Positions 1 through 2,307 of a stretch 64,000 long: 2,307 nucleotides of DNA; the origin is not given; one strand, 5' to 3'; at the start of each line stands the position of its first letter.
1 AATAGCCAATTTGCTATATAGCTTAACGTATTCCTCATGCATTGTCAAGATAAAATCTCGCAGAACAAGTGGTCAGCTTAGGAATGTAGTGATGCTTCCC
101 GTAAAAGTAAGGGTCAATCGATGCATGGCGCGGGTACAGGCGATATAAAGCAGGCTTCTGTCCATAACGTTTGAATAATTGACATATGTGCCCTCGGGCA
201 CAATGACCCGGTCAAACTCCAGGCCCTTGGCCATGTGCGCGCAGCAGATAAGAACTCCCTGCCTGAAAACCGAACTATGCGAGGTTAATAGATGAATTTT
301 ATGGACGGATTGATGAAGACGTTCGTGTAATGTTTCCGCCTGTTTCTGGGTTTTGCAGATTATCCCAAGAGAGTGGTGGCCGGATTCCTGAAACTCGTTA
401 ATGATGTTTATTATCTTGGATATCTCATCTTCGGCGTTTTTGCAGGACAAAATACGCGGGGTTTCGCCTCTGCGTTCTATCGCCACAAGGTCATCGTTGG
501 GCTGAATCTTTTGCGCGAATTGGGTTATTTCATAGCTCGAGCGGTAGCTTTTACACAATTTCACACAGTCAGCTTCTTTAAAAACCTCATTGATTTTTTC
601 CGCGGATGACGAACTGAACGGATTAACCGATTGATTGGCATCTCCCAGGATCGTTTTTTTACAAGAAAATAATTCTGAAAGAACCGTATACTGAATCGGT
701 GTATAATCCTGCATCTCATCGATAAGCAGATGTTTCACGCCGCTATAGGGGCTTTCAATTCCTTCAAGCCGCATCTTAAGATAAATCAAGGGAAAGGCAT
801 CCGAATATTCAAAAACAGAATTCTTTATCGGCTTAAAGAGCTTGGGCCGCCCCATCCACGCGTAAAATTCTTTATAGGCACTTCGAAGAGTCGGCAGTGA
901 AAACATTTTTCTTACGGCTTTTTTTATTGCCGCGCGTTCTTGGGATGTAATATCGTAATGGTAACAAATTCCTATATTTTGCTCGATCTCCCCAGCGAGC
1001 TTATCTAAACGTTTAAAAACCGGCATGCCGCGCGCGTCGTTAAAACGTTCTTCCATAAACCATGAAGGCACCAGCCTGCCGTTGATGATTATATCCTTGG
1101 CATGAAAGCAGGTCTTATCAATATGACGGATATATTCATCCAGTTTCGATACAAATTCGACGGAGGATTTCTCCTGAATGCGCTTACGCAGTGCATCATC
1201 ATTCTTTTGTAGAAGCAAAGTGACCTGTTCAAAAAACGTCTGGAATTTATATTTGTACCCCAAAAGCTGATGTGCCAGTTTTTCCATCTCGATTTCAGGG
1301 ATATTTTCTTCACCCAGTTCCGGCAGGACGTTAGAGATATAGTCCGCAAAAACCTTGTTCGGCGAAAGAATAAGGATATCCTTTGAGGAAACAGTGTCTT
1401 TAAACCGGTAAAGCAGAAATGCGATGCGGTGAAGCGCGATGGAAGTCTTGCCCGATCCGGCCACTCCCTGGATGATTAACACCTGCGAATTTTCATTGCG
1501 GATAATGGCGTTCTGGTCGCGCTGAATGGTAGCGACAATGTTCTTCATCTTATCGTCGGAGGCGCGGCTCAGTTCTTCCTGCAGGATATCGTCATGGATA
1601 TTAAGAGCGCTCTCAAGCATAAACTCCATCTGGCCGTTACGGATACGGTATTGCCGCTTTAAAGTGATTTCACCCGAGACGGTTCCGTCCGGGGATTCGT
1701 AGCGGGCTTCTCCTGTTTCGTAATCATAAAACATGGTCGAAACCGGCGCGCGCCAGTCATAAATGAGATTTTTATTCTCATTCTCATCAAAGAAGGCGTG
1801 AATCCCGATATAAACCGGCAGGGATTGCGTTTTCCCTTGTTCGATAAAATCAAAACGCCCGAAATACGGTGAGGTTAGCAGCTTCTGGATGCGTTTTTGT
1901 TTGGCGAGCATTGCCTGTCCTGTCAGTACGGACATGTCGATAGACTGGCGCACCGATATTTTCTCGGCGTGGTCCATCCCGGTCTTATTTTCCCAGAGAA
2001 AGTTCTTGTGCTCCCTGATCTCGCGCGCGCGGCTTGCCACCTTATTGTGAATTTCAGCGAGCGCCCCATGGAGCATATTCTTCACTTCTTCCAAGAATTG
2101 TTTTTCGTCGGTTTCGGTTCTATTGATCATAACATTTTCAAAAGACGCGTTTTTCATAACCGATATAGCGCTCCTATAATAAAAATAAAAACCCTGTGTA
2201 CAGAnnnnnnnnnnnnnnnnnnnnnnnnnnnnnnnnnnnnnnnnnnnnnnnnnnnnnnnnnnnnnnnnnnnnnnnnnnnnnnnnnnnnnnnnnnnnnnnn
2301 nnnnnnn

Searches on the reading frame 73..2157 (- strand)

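Call 21: search_protein_families(library=pfam, proteins=[window:73-2157:-], max_evalue=0.000001)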
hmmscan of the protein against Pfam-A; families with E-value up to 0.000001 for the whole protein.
window:73-2157:- (694 aa): 5 families
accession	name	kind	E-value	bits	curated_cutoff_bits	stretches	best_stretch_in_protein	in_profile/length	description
PF00580.27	UvrD-helicase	-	7.6e-14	52.5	23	1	213-527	3-268/271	UvrD/REP helicase N-terminal domain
PF13361.12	UvrD_C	-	6.3e-13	49.3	25.6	1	629-686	282-348/350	UvrD-like helicase C-terminal domain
PF13245.12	AAA_19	-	1.7e-11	44.9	25.1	0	216-304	3-77/134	AAA domain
PF13538.12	UvrD_C_2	-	1.1e-08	35.3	27.4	1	641-683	8-51/52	UvrD-like helicase C-terminal domain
PF01443.25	Viral_helicase1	-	5e-08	33.5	21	0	474-682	60-225/228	Viral superfamily 1 RNA helicase core domain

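Call 65: search_protein_families(library=pfam, proteins=[L061:4282-4632:+, L049:2586-2939:+, L075:5150-5500:+, L073:4061-4417:+, L057:12001-12348:+, L058:2880-3254:+, L059:3380-3745:+, L069:10855-11223:+, L063:11983-12369:+], max_evalue=0.001)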
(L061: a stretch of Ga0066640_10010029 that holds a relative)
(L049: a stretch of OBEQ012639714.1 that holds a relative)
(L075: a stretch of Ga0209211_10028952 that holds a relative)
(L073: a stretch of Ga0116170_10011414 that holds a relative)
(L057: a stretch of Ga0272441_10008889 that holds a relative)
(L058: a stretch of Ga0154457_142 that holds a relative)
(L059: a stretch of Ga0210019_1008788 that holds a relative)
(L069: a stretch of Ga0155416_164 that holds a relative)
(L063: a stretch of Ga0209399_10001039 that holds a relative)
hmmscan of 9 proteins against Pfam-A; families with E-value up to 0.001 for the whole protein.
L061:4282-4632:+ (117 aa): 2 families
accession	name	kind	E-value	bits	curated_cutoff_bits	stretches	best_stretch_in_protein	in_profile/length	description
PF05635.17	23S_rRNA_IVP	-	3.6e-42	143.3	33.8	1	5-110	1-106/106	23S rRNA-intervening sequence protein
PF22296.2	bAvd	-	0.00051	20.9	40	1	11-114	5-106/107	bAvd-like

L049:2586-2939:+ (118 aa): 2 families
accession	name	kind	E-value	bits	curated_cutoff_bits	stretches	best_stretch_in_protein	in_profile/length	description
PF05635.17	23S_rRNA_IVP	-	1.1e-39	135.4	33.8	1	5-110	1-106/106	23S rRNA-intervening sequence protein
PF22296.2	bAvd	-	2.7e-06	28.2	40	1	14-114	8-106/107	bAvd-like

L075:5150-5500:+ (117 aa): 1 family
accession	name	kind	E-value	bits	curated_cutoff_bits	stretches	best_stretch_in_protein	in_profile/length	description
PF05635.17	23S_rRNA_IVP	-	5.2e-37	126.7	33.8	1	5-109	1-105/106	23S rRNA-intervening sequence protein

L073:4061-4417:+ (119 aa): 2 families
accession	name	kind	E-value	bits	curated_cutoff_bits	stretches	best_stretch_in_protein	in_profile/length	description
PF05635.17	23S_rRNA_IVP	-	5.2e-37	126.7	33.8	1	9-112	1-104/106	23S rRNA-intervening sequence protein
PF22296.2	bAvd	-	1.2e-06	29.4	40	1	11-118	1-106/107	bAvd-like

L057:12001-12348:+ (116 aa): 2 families
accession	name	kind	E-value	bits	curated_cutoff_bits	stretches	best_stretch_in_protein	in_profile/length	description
PF05635.17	23S_rRNA_IVP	-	2e-33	115.2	33.8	1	6-108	1-103/106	23S rRNA-intervening sequence protein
PF22296.2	bAvd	-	3.9e-05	24.5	40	1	8-109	1-100/107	bAvd-like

L058:2880-3254:+ (125 aa): 1 family
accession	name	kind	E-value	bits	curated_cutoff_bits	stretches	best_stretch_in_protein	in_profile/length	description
PF05635.17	23S_rRNA_IVP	-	5.7e-30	104.1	33.8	1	9-115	1-106/106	23S rRNA-intervening sequence protein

L059:3380-3745:+ (122 aa): 1 family
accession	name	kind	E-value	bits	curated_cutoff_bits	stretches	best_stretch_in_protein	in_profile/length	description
PF05635.17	23S_rRNA_IVP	-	1.6e-17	64.1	33.8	1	16-115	7-105/106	23S rRNA-intervening sequence protein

L069:10855-11223:+ (123 aa): 1 family
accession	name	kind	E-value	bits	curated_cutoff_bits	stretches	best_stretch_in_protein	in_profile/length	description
PF05635.17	23S_rRNA_IVP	-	6e-18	65.5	33.8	1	6-95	3-91/106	23S rRNA-intervening sequence protein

L063:11983-12369:+ (129 aa): 1 family
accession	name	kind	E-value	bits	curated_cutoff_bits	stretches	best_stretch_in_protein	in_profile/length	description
PF05635.17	23S_rRNA_IVP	-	5.2e-26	91.4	33.8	1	5-109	1-105/106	23S rRNA-intervening sequence protein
